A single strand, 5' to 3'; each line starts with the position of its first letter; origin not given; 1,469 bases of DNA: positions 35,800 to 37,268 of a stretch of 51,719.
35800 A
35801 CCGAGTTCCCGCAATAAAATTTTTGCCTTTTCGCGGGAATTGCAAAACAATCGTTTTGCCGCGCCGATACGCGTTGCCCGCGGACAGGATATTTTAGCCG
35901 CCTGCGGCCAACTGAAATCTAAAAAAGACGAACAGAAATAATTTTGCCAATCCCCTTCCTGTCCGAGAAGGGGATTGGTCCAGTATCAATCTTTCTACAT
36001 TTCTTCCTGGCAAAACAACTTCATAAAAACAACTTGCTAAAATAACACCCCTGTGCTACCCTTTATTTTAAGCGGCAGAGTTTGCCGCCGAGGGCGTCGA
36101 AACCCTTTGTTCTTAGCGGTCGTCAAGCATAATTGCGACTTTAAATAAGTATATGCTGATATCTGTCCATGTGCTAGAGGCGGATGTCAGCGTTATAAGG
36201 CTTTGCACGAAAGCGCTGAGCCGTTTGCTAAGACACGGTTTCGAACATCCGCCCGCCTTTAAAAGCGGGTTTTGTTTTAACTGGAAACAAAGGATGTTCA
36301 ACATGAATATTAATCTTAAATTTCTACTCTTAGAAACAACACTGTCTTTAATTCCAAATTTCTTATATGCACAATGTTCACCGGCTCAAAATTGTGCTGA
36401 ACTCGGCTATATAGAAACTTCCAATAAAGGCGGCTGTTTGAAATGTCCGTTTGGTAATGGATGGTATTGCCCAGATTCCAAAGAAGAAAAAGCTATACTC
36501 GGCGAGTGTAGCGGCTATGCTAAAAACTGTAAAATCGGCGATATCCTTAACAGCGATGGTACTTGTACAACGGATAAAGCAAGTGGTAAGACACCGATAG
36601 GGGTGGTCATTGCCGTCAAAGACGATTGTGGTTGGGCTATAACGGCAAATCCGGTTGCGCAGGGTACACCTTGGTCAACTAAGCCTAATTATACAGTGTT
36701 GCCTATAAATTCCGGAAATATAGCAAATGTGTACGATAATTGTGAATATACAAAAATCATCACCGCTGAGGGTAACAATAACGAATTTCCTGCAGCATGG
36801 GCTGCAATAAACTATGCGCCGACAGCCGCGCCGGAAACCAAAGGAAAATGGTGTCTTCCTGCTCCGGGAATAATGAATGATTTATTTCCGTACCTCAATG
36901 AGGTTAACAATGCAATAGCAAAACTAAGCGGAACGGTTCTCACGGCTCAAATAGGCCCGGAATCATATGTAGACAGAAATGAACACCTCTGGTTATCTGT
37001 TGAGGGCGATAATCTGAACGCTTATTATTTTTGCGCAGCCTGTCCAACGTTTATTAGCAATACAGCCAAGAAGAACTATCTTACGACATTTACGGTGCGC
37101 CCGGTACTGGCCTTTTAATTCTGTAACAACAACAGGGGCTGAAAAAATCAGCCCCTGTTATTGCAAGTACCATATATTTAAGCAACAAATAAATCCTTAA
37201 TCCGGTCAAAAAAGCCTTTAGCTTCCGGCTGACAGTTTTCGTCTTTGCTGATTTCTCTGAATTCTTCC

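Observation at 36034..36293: Conserved promoter plus ~225-nt structured leader RNA with covarying stems and a terminator, upstream of a DUF1566-like secreted protein (copy A)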

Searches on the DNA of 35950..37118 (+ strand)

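Call 6: search_rna_families(source=window, start=35950, end=36350, threshold=evalue, max_evalue=10, show_alignments=3)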
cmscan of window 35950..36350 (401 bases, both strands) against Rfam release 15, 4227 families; matches with E-value up to 10: 5.
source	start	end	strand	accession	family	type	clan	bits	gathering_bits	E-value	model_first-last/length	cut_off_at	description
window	36178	36262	+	RF02221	sRNA-Xcc1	Gene; sRNA;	-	26.7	53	0.014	1-87/87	no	sRNA-Xcc1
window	36178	36258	-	RF00576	SNORD71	Gene; snRNA; snoRNA; HACA-box;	-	22.9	34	0.016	1-86/86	no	Small nucleolar RNA SNORD71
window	36269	36340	+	RF01362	CRISPR-DR49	Gene; CRISPR;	-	16.9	41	3.2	1-47/47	no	CRISPR RNA direct repeat element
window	36274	36350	+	RF01462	rli26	Gene; sRNA;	-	15.3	100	5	1-99/188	3'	Listeria sRNA rli26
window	36187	36278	+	RF02837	anti-hemB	Gene; sRNA;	-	13.7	49.5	1.3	1-81/81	no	Burkholderia RNA 7 (anti-hemB)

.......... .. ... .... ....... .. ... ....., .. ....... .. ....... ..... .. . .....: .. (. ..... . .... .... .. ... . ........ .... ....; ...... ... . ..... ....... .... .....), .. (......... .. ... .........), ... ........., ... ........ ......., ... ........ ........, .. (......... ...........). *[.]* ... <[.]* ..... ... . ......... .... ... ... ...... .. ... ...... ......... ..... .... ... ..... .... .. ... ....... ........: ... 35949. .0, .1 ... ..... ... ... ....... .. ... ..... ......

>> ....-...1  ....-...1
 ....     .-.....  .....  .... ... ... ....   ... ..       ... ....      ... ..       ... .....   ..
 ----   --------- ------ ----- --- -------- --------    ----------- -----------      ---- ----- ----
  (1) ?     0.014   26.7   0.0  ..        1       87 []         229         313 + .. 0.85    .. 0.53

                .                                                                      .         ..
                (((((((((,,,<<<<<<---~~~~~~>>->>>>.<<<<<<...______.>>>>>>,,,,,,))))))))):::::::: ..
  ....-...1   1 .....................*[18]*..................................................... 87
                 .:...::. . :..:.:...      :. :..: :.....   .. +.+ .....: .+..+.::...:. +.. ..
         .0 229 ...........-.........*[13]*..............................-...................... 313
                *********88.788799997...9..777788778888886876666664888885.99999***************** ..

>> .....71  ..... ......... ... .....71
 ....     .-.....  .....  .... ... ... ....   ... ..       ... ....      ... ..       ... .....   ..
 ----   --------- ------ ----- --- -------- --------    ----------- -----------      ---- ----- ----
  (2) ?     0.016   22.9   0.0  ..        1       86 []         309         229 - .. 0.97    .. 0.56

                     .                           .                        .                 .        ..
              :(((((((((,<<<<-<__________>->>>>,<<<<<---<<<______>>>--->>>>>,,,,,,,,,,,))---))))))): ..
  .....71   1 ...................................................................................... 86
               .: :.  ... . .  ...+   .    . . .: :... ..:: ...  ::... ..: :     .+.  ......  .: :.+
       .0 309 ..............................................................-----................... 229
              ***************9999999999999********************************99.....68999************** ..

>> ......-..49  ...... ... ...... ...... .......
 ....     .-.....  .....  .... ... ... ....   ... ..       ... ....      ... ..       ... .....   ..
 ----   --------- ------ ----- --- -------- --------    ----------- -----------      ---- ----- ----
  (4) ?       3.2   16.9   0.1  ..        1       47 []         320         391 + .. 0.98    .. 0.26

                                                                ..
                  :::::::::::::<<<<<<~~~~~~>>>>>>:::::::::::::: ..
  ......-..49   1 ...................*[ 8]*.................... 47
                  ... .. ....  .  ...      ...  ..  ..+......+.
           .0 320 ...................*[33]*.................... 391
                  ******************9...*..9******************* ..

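Call 48: search_rna_families(sources=[L021, L029, L032, L016, L041, L037, L025, L015, L035, L002], threshold=evalue, max_evalue=10, show_alignments=2)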
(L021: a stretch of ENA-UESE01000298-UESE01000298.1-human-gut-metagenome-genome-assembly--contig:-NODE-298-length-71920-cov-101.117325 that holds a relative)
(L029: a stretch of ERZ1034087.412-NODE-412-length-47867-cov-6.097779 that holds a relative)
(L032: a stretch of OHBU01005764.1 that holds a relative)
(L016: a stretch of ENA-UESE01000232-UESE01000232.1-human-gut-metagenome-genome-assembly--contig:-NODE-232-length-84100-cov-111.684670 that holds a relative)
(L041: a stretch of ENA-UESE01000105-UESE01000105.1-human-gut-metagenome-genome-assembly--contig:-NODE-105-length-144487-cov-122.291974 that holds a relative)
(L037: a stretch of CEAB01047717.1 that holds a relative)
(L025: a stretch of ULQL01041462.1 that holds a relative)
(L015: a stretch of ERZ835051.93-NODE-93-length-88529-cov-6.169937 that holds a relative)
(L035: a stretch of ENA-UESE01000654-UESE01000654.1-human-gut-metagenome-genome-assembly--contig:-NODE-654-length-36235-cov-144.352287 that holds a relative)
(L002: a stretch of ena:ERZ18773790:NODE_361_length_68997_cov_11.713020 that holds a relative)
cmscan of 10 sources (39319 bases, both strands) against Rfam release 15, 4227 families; matches with E-value up to 10: 14.
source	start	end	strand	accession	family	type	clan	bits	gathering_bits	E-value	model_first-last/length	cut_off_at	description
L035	4985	5055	+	RF00005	tRNA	Gene; tRNA;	CL00001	61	29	5.9e-11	1-71/71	no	tRNA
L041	1140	1209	-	RF02362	Yfr10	Gene; sRNA;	-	32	43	0.45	1-78/78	no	Cyanobacterial functional RNA 10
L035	1268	1336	+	RF04319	BTncRNA_FopS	Gene; sRNA;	-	31.5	56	0.57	1-71/71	no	Bacteroidetes FopS (family of paralogous sRNAs)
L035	4431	4554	+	RF00506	Thr_leader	Cis-reg; leader;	-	28.8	55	0.16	1-118/118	no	Threonine operon leader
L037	3177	3244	+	RF02057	STnc40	Gene; sRNA;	-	28.2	45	0.56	1-70/70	no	Salmonella enterica sRNA STnc40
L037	3417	3500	+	RF02221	sRNA-Xcc1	Gene; sRNA;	-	26.3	53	1.7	1-87/87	no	sRNA-Xcc1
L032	812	897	+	RF02221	sRNA-Xcc1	Gene; sRNA;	-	25.9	53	2.1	1-87/87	no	sRNA-Xcc1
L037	3209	3248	+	RF03831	mir-627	Gene; miRNA;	-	24.8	86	0.28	25-64/87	no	mir-627 microRNA precursor family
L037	3209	3247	-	RF03831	mir-627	Gene; miRNA;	-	24.7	86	0.3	26-64/87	no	mir-627 microRNA precursor family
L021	1347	1411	-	RF00513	Trp_leader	Cis-reg; leader;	-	23.2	41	1.7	1-100/100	no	Tryptophan operon leader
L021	1346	1459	-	RF00506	Thr_leader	Cis-reg; leader;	-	22.6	55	4.7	1-118/118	no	Threonine operon leader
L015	1970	2035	+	RF02746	AsrC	Gene; antisense;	-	22.3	111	0.0077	47-112/886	no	antisense RNA of rseC mRNA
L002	2945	2992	+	RF04239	mir-4679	Gene; miRNA;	-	21.8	88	9.9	1-75/75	no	mir-4679 microRNA precursor family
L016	1294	1411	+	RF00114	S15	Cis-reg; leader;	CL00121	17.9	39.5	6.9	1-117/117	no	Ribosomal S15 leader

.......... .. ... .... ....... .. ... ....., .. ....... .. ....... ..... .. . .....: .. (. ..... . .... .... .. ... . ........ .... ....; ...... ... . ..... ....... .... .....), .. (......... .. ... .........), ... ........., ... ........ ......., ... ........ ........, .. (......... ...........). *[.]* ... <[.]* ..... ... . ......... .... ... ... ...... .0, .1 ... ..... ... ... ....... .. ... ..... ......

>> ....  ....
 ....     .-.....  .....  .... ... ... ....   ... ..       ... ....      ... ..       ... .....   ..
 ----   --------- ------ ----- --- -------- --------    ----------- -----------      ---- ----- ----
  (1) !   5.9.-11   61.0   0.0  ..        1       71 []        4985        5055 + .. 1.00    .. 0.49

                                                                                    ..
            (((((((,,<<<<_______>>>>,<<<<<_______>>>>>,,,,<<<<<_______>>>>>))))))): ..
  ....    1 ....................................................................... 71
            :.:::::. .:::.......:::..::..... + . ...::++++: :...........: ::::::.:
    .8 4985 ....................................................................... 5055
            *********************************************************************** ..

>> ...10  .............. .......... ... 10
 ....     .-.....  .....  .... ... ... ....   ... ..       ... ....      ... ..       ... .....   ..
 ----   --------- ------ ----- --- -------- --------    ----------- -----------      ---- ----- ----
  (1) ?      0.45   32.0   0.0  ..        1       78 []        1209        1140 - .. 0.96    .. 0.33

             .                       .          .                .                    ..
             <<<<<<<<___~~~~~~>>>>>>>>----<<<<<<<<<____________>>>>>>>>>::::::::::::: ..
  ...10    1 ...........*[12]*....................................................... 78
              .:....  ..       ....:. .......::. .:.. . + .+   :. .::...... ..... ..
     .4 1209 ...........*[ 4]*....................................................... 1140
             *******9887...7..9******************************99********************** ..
